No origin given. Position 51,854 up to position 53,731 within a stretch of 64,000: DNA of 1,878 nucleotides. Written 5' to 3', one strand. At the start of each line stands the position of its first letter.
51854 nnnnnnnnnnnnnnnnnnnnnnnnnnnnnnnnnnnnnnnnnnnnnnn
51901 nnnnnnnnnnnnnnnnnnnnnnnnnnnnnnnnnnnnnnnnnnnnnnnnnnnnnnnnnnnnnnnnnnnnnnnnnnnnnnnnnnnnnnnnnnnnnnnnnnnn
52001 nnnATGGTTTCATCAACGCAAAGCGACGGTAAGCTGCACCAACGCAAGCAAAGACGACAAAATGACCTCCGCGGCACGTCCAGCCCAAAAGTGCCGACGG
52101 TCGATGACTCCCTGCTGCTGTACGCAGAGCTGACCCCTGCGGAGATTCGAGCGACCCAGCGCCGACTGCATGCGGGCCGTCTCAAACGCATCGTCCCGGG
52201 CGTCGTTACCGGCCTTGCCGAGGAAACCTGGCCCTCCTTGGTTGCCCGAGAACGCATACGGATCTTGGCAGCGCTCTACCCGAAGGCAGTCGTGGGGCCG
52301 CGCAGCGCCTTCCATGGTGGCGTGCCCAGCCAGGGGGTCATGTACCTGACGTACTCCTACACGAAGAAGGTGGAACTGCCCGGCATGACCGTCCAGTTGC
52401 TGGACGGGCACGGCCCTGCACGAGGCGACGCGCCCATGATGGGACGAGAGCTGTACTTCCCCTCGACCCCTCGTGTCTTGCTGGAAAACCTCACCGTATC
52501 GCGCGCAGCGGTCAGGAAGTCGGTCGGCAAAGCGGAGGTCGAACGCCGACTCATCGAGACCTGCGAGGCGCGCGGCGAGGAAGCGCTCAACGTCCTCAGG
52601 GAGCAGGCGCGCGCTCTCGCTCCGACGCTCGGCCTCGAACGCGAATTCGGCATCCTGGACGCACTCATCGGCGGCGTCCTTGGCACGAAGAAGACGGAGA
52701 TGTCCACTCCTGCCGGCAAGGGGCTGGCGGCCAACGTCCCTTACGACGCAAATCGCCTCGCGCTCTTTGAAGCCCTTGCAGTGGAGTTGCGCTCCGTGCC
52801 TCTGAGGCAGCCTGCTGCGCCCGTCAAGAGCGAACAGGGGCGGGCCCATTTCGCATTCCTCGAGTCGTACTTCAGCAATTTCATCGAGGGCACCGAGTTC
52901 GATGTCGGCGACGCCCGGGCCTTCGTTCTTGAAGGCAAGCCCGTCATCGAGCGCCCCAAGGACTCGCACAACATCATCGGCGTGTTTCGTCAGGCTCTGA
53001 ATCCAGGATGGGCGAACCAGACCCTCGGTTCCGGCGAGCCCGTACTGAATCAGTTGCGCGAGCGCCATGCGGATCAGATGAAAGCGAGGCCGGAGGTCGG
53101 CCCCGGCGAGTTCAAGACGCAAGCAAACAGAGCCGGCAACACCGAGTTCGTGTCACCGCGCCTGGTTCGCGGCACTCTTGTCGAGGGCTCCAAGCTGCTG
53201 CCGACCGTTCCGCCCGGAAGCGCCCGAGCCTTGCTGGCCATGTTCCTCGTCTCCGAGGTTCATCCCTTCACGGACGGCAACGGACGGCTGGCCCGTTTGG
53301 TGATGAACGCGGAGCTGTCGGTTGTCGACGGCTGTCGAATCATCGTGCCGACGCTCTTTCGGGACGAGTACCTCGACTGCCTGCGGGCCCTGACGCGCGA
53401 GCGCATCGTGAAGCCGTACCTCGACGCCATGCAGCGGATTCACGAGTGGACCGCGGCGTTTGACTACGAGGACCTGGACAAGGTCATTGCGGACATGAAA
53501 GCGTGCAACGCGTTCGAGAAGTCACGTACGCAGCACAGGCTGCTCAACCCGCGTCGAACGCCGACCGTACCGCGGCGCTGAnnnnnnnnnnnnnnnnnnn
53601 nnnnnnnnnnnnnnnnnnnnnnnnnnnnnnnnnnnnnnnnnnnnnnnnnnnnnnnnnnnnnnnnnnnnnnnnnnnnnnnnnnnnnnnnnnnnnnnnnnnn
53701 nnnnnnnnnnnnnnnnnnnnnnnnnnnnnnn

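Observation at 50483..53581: Candidate three-gene defence system: AbiEii toxin, non-canonical XRE antitoxin and divergent AbiEi-like-Fic fusion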

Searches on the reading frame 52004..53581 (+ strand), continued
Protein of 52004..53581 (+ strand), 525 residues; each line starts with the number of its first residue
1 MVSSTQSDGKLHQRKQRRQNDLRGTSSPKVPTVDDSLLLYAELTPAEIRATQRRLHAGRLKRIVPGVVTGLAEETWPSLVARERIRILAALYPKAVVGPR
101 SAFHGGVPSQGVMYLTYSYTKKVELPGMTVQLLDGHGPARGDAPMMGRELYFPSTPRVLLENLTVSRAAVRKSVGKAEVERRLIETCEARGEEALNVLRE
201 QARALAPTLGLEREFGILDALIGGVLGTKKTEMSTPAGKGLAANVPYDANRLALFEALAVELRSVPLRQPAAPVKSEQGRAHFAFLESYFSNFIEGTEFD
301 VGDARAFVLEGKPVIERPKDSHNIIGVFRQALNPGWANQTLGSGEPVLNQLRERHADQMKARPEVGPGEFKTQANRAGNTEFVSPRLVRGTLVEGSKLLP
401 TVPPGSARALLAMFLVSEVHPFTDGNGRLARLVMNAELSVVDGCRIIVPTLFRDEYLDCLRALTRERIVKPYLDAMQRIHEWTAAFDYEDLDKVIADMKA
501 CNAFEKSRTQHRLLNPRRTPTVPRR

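Call 91: search_dna_similar(query=window:52091-53578:+, collection=plasmids, mode=protein, max_rows=21, max_evalue=1e-20, rows=spread)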
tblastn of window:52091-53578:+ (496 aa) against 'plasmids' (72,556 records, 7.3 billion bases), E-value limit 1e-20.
Records with a match: 21; places in all: 21; records where one place covers at least 80% of the query: 19.
Best place of each record, by identity: 60-80% 4; <60% 17.
By first word of the organism name: Variovorax 5; Hymenobacter 3; Novosphingobium 3; Rhizobium 3; Acetobacter 2; Sphingorhabdus 1; Phocaeicola 1; Bacteroides 1; Neorhizobium 1; Alteromonas 1.
By predicted mobility (MOB-suite, as given by PLSDB): non-mobilizable 14; mobilizable 4; conjugative 3.
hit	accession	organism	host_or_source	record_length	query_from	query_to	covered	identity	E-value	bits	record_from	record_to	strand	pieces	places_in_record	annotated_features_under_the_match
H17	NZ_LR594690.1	Variovorax sp. WDL1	linuron-contaminated soil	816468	4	487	98%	62.2%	0e+0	612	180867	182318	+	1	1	Fic family protein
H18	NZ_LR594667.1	Variovorax sp. SRS16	linuron-contaminated soil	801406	4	487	98%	62.2%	0e+0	612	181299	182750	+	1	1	Fic family protein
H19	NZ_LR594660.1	Variovorax sp. PBL-H6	linuron-contaminated soil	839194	4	487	98%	62.2%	0e+0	612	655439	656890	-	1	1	Fic family protein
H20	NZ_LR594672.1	Variovorax sp. PBL-E5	linuron-contaminated soil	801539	4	487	98%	62.2%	0e+0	612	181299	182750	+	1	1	Fic family protein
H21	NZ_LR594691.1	Variovorax sp. WDL1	linuron-contaminated soil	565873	5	488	98%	51.9%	3e-138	447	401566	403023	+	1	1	Fic family protein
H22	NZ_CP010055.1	Hymenobacter sp. DG25B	single cell,soil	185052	8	483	96%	39.8%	1e-78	321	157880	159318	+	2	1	Fic family protein | hypothetical protein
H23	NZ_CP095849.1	Hymenobacter sublimis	single cell,air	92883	8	483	96%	39.4%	5e-91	311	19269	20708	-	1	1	Fic family protein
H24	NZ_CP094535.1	Hymenobacter monticola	Single cell,a pond on the Huanglong ...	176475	8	493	98%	37.9%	2e-86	297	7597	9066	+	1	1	Fic family protein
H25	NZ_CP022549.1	Sphingorhabdus sp. YGSMI21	cell culture,West sea sediment in South ...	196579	20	477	92%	39.3%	2e-92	315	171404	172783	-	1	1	Fic family protein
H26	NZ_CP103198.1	Phocaeicola vulgatus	Homo sapiens,cell culture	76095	7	478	95%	38.1%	8e-99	333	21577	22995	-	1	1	Fic family protein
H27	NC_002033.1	Novosphingobium aromaticivorans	-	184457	20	477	92%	39.1%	1e-83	289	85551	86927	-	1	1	Fic family protein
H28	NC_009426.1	Novosphingobium aromaticivorans DSM 12444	-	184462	20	477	92%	39.1%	1e-83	289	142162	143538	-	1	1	Fic family protein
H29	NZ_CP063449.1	Novosphingobium sp. ES2-1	mixed culture,activated sludge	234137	20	477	92%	39.1%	1e-83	289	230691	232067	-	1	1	Fic family protein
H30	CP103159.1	Bacteroides fragilis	Homo sapiens,cell culture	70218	7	478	95%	37.7%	3e-97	328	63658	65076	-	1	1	Fic family protein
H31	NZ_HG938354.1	Neorhizobium galegae bv. orientalis str. HAMBI 540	Galega orientalis root nodule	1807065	1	488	98%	35.8%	2e-81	283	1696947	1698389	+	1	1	record has no annotation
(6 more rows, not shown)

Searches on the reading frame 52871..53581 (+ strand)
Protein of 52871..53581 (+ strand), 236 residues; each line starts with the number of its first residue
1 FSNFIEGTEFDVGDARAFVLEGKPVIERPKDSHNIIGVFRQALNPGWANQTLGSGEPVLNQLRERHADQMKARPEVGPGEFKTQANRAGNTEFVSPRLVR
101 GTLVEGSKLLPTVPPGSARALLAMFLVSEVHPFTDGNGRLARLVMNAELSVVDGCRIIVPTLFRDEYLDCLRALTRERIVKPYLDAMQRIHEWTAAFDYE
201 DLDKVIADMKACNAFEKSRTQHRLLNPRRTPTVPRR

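Call 8: search_protein_families(library=pfam, proteins=[window:52871-53581:+], max_evalue=10)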
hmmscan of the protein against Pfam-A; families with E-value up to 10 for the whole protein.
window:52871-53581:+ (236 aa): 1 family
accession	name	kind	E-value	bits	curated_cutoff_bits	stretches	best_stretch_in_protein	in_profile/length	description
PF02661.23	Fic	-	9.4e-10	39.6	24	1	60-148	5-92/93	Fic/DOC family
